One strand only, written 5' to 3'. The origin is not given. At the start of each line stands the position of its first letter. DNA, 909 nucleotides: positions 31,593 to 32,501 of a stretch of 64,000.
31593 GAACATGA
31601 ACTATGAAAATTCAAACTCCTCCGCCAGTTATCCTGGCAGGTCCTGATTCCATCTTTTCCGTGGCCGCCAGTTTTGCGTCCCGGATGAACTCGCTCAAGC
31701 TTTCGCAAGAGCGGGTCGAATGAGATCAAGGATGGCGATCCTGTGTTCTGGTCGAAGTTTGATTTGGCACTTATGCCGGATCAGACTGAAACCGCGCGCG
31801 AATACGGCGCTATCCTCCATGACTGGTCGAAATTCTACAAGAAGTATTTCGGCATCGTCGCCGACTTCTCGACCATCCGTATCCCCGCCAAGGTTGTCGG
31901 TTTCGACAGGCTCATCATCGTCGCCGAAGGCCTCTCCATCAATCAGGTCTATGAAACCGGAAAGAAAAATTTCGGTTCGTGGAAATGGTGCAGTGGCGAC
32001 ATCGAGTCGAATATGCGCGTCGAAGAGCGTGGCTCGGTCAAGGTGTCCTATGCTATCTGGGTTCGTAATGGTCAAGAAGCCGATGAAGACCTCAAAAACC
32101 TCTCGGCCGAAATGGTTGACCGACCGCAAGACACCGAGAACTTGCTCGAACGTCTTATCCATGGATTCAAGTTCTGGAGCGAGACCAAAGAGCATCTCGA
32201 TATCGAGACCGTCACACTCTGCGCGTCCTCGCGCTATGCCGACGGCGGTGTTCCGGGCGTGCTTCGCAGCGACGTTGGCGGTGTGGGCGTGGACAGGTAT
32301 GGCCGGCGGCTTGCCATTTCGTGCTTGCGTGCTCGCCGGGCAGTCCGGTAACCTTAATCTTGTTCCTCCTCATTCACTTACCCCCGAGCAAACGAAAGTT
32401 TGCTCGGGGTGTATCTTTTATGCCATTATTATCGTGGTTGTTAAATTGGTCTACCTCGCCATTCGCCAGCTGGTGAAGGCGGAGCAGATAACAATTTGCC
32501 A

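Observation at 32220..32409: Adenine-depleted 3' end of a 202-codon ORF plus a GAAA-tetraloop hairpin: the variable region of a DGR target gene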

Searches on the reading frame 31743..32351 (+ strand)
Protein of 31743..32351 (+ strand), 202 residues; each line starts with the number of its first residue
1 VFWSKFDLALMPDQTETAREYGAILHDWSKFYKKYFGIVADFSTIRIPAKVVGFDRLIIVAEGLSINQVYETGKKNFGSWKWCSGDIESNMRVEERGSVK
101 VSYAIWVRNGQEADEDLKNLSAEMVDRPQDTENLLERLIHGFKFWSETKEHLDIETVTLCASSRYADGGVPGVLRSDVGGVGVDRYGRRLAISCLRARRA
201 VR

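Call 6: search_protein_families(library=pfam, proteins=[window:31743-32351:+], max_evalue=0.1)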
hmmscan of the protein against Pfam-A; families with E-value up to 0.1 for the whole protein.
window:31743-32351:+ (202 aa): 0 families

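Call 8: find_homologous_proteins(query=window:31743-32348:+, max_evalue=0.01)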
Query window:31743-32348:+ (202 aa): 46 proteins with E <= 0.01 among 311 candidates.
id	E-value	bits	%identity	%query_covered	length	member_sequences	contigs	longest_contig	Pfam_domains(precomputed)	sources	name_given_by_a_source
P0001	3.1e-125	433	100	95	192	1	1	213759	-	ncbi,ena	-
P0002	2.0e-98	346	76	100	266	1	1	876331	-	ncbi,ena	-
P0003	3.2e-96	339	76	100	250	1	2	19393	-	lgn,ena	-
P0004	5.1e-89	315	72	100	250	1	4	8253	-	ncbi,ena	-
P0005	3.1e-86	306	78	91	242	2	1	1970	-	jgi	jgi:hypothetical protein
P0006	4.1e-72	260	63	100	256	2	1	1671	-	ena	-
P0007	2.5e-68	248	60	94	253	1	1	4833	-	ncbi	-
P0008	1.8e-67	245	58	100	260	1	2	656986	-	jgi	jgi:hypothetical protein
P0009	2.3e-66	241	59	100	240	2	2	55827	-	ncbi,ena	ncbi:MAG: hypothetical protein AAB484_00475 [Patescibacteria group bacterium]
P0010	1.4e-65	239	64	88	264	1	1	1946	-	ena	-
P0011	2.3e-65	238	65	87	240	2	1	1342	-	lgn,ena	-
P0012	5.2e-65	237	58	100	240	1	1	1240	-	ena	-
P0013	1.2e-64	236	58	97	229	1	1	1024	-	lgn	-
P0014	9.2e-62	226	57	88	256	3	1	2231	-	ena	-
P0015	2.1e-61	225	53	100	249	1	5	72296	-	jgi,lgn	jgi:hypothetical protein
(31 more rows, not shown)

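Call 11: find_encoding_contigs(protein=P0002, flank=6000, max_places=3)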
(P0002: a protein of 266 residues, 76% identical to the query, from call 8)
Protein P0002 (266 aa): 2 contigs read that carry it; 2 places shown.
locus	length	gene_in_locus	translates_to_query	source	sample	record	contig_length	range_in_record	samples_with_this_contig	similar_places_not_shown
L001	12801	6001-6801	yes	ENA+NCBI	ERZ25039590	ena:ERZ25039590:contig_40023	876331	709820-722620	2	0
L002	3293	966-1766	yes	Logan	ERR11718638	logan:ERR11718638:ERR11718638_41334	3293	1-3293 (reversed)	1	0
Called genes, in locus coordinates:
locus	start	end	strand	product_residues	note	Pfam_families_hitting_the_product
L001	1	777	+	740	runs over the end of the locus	-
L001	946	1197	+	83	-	-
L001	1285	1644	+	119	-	PF01467:CTP_transf_like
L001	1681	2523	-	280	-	-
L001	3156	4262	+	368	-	PF03703:bPH_2, PF13462:Thioredoxin_4, PF01323:DSBA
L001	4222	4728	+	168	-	PF07884:VKOR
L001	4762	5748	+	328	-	PF10672:Methyltrans_SAM, PF03602:Cons_hypoth95 (weak)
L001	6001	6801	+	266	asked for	-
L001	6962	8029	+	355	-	PF00763:THF_DHG_CYH, PF02882:THF_DHG_CYH_C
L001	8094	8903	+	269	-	PF04402:SIMPL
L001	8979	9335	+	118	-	-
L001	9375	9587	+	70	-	-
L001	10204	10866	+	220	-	-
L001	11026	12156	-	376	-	PF13173:AAA_14, PF13635:DUF4143, PF08279:HTH_11 (weak)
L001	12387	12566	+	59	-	PF00584:SecE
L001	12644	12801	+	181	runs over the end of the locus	PF02357:NusG, PF00467:KOW (weak)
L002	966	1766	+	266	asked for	-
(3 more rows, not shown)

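Call 12: find_encoding_contigs(protein=P0008, flank=6000, max_places=3)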
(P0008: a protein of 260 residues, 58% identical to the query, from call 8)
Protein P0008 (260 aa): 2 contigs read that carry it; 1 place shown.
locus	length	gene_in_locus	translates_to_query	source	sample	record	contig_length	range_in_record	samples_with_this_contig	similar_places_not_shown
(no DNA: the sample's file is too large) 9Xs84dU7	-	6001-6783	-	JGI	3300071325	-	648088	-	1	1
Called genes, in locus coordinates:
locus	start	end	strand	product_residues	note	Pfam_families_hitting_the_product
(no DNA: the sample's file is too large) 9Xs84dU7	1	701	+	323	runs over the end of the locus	PF01551:Peptidase_M23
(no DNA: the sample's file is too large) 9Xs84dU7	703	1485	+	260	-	PF02673:BacA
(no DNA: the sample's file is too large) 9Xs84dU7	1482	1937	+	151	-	PF02590:SPOUT_MTase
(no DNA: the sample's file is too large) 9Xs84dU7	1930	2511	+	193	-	-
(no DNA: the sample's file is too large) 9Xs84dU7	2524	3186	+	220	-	PF13462:Thioredoxin_4, PF01323:DSBA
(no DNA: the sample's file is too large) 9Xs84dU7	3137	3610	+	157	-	PF07884:VKOR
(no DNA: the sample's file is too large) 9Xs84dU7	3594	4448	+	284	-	PF10672:Methyltrans_SAM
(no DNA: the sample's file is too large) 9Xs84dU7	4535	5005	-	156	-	-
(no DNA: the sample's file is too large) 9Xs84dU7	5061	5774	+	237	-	PF00849:PseudoU_synth_2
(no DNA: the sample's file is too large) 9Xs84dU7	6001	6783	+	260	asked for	-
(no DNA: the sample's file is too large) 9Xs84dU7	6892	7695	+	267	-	PF00763:THF_DHG_CYH, PF02882:THF_DHG_CYH_C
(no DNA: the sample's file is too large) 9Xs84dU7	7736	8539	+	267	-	PF04402:SIMPL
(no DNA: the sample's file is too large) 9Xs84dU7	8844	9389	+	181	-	PF02357:NusG, PF00467:KOW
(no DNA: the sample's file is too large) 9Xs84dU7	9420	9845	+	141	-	PF03946:Ribosomal_L11_N, PF00298:Ribosomal_L11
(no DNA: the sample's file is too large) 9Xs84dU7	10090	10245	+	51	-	-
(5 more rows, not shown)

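Call 16: find_encoding_contigs(protein=P0003, flank=6000, max_places=2)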
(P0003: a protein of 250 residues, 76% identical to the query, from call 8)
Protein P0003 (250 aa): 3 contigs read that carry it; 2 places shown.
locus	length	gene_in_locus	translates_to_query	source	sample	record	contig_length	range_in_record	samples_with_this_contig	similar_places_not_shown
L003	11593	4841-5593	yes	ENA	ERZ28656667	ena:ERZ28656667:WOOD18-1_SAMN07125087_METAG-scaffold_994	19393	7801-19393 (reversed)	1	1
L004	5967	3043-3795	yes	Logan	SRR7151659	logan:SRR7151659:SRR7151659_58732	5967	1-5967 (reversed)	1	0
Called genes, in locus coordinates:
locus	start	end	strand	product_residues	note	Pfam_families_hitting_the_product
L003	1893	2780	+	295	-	PF25231:DUF7847 (weak)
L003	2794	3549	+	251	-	-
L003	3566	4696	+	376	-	PF01098:FTSW_RODA_SPOVE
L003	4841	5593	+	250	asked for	-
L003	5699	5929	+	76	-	-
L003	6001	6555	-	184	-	-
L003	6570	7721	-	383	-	PF13439:Glyco_transf_4, PF13477:Glyco_trans_4_2, PF13579:Glyco_trans_4_4, PF00534:Glycos_transf_1, PF13692:Glyco_trans_1_4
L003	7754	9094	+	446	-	PF02397:Bac_transf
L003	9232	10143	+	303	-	-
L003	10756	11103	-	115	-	PF22296:bAvd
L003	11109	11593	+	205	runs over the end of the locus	-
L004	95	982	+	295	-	PF25231:DUF7847 (weak)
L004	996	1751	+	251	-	-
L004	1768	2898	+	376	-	PF01098:FTSW_RODA_SPOVE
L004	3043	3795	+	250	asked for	-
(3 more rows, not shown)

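Call 17: find_encoding_contigs(protein=P0009, flank=6000, max_places=2)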
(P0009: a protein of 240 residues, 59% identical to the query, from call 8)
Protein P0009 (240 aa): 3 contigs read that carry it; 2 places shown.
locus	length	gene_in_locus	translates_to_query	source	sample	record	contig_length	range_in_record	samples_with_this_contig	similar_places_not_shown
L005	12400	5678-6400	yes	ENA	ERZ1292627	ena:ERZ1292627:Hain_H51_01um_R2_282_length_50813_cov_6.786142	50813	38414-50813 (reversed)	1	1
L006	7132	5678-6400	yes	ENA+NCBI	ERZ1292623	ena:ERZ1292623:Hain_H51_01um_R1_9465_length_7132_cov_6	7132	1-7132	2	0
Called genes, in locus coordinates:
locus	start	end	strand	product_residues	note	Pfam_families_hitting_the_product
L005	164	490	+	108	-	-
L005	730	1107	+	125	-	-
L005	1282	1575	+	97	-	PF02686:GatC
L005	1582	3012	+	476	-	PF01425:Amidase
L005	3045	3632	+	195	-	-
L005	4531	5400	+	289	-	PF03462:PCRF, PF00472:RF-1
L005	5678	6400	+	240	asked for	-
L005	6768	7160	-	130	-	PF22296:bAvd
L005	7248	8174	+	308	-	PF00078:RVT_1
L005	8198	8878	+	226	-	PF02463:SMC_N (weak), PF00005:ABC_tran, PF13304:AAA_21 (weak)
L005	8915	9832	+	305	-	PF18075:FtsX_ECD, PF02687:FtsX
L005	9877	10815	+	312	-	PF09587:PGA_cap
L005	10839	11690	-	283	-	-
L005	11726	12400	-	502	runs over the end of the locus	PF02074:Peptidase_M32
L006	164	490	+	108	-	-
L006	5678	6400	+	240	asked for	-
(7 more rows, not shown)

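Call 18: find_encoding_contigs(protein=P0015, flank=6000, max_places=2)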
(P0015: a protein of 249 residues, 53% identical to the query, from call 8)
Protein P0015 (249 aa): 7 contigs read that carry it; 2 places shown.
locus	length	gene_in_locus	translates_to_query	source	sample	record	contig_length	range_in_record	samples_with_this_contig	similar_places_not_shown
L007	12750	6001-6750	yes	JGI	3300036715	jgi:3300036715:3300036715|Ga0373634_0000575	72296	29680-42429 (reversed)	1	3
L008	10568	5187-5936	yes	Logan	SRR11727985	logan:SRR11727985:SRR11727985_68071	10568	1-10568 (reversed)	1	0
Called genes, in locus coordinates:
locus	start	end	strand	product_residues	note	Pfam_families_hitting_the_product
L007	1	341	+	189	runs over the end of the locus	PF09335:VTT_dom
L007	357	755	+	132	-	-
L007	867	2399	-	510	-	PF01676:Metalloenzyme, PF06415:iPGM_N, PF01663:Phosphodiest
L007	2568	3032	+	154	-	-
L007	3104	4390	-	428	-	PF03952:Enolase_N, PF00113:Enolase_C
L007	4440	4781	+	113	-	PF04020:Phage_holin_4_2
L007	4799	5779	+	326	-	PF01018:GTP1_OBG, PF01926:MMR_HSR1, PF02421:FeoB_N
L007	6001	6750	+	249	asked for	-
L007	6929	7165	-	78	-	-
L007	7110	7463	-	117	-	PF22296:bAvd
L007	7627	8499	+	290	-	PF00078:RVT_1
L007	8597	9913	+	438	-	PF02934:GatB_N, PF02637:GatB_Yqey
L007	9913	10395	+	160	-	PF02643:DUF192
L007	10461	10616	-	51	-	-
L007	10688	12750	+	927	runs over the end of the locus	PF03477:ATP-cone, PF00317:Ribonuc_red_lgN, PF02867:Ribonuc_red_lgC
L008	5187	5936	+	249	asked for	-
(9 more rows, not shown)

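Call 24: predict_structure(alignment_id=A1)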
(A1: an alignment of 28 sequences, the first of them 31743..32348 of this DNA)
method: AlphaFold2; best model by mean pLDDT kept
length: 202 residues; sequences in the alignment: 28
mean_pLDDT: 92.1   pTM: 0.88
mean pLDDT of the five models: 92.1, 91.6, 91.5, 91.3, 89.6
residues with pLDDT >= 90: 178; 70-90: 10; 50-70: 4; < 50: 10
segments of 3 or more residues with pLDDT < 50: 1-6, 8-11
pLDDT, mean of each block of 10 residues (from residue 1): 46 68 96 97 93 96 98 96 95 95 97 96 96 98 97 95 97 93 97 96 95
secondary structure, 60 per line:
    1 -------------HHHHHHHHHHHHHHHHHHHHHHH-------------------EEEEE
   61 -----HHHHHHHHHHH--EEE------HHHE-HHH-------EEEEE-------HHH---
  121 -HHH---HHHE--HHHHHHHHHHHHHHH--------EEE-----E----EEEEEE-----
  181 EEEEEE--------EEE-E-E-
elements in order: H14-36 E56-60 H66-76 E79-81 E103-107 H134-148 E157-159 E170-175 E181-186 E195-197

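Call 31: find_encoding_contigs(protein=P0001, flank=1000, max_places=3)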
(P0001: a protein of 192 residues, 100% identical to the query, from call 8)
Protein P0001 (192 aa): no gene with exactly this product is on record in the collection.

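Call 37: find_related_loci(query=A1, collection=metagenome_contigs, flank=3000)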
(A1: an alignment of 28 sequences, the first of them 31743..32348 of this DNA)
Query A1 (202 aa) in metagenome_contigs; peptide patterns used: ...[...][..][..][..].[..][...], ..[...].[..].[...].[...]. (x = any residue, [..] = any of these).
420 stretches matched a pattern; 400 encode a relative of the query (tblastn E <= 1e-3); the best 80 are kept; 80 distinct loci.
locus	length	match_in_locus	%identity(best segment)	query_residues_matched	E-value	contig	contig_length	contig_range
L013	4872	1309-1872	77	2-191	2e-95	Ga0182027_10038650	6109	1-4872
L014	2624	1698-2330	63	2-202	5e-80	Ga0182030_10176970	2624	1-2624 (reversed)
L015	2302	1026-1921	66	28-202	5e-74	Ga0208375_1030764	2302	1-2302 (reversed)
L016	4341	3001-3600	59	2-202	9e-72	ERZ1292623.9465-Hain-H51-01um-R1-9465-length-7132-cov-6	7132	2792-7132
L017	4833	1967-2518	59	13-195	9e-69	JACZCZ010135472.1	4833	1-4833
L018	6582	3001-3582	58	25-202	9e-63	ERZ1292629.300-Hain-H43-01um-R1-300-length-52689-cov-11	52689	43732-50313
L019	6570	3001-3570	53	11-202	3e-61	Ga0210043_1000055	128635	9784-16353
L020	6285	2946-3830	54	27-201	5e-53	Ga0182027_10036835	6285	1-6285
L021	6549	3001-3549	48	2-186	2e-52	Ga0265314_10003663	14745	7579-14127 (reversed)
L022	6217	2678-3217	51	2-183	2e-52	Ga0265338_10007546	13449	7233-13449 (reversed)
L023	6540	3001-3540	51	2-183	2e-52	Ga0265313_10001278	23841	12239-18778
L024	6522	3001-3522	49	31-201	1e-45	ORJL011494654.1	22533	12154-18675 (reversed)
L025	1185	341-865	50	24-201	8e-47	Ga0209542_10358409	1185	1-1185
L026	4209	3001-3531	47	26-201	1e-44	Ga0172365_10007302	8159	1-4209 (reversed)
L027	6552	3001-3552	49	21-201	7e-44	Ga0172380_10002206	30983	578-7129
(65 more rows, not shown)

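Call 61: search_protein_families(library=ncbifam, proteins=[window:31743-32348:+, L013:2662-3535:+], max_evalue=0.01)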
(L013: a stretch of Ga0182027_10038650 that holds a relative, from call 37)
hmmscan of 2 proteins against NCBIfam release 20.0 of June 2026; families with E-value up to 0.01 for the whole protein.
window:31743-32348:+ (202 aa): 0 families

L013:2662-3535:+ (291 aa): 9 families
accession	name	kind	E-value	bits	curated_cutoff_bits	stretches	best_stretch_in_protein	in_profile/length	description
TIGR04416.1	group_II_RT_mat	equivalog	4.4e-41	141.2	300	1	36-278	23-266/353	group II intron reverse transcriptase/maturase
NF041747.1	Drt3a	equivalog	1.5e-18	67.3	200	1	139-277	110-260/412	antiviral reverse transcriptase Drt3a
NF041746.1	Drt2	equivalog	4.1e-17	62.5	390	1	185-269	218-302/416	antiviral reverse transcriptase Drt2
NF038233.2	retron_St85_RT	exception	2e-13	50.2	235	1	134-253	83-202/289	retron St85 family RNA-directed DNA polymerase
NF041750.1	Drt5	equivalog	1.5e-07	30.8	550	1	122-265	109-250/484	antiviral reverse transcriptase Drt5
NF041749.1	Drt4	equivalog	2.6e-07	30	450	1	140-268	137-269/489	antiviral reverse transcriptase Drt4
TIGR04499.1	abortive_AbiA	subfamily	7.4e-06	25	250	1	126-244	132-263/615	AbiA family abortive infection protein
NF041748.1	Drt3b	equivalog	0.00047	18.9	350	1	143-251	177-301/647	antiviral reverse transcriptase Drt3b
NF042941.1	Retron_TIR_antiphage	equivalog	0.0069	15.2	600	1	136-244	88-195/464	TIR domain-containing anti-phage reverse transcriptase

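Call 62: search_solved_structures(query=L013:2662-3684:+, max_evalue=0.001)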
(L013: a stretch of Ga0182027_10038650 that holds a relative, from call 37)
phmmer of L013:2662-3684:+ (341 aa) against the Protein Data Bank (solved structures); distinct sequences matched with E-value up to 0.001: 13.
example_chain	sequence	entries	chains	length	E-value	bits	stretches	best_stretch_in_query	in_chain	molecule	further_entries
8ub7_A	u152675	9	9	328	1.9e-37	132.5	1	14-322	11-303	Reverse transcriptase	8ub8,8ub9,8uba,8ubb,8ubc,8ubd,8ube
6ar1_A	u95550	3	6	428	9.4e-24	87.5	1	51-300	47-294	GsI-IIC RT | Trt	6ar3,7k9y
5g2x_C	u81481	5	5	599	3.9e-19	72.3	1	46-221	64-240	GROUP II INTRON-ENCODED PROTEIN LTRA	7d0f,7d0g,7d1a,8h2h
5hhl_A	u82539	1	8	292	2e-17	66.7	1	55-277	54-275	Retron-type reverse transcriptase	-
5hhj_A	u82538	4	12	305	2.4e-17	66.5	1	52-277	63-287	Retron-type reverse transcriptase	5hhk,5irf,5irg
7uim_D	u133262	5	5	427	4e-17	65.7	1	55-277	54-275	Group II intron reverse transcriptase/maturase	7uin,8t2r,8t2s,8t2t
8bgj_A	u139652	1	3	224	9e-15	58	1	140-246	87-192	RNA-directed DNA polymerase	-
6me0_C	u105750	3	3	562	1.5e-14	57.2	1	74-295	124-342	Maturase reverse transcriptase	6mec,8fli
7kft_D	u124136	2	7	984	7.5e-10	41.8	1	72-279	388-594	Cas6-RT-Cas1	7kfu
9z6y_A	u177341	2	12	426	1.1e-07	34.7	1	144-248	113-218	Drt3a reverse transcriptase protein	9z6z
9c0i_A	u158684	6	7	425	1.7e-06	30.8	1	186-316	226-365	Reverse transcriptase/maturase family protein | Antiviral reverse transcriptase Drt2 | RNA-dependent DNA polymerase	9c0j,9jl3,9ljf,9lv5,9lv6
9lje_A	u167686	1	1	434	1.9e-06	30.7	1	186-316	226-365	RNA-dependent DNA polymerase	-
9lv7_A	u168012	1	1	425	0.00023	23.8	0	186-316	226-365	Antiviral reverse transcriptase Drt2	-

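Call 63: search_solved_structures(query=A1, max_evalue=1)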
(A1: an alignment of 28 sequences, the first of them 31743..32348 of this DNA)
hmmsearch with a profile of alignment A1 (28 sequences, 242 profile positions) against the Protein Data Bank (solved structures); distinct sequences matched with E-value up to 1: 1.
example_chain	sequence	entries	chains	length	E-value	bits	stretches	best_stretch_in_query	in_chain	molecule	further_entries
6b3i_A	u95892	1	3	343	0.65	12.7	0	107-175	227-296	Annexin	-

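Call 66: list_cluster_members(proteins=[P0001, P0002])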
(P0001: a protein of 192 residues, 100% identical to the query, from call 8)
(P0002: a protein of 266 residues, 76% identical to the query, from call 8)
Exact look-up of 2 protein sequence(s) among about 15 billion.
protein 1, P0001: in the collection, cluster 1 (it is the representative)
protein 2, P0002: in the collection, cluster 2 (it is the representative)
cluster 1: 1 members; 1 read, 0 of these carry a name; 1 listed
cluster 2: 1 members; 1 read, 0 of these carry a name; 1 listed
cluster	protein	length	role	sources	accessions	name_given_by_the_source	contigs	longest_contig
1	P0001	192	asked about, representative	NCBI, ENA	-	-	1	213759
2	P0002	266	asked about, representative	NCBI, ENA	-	-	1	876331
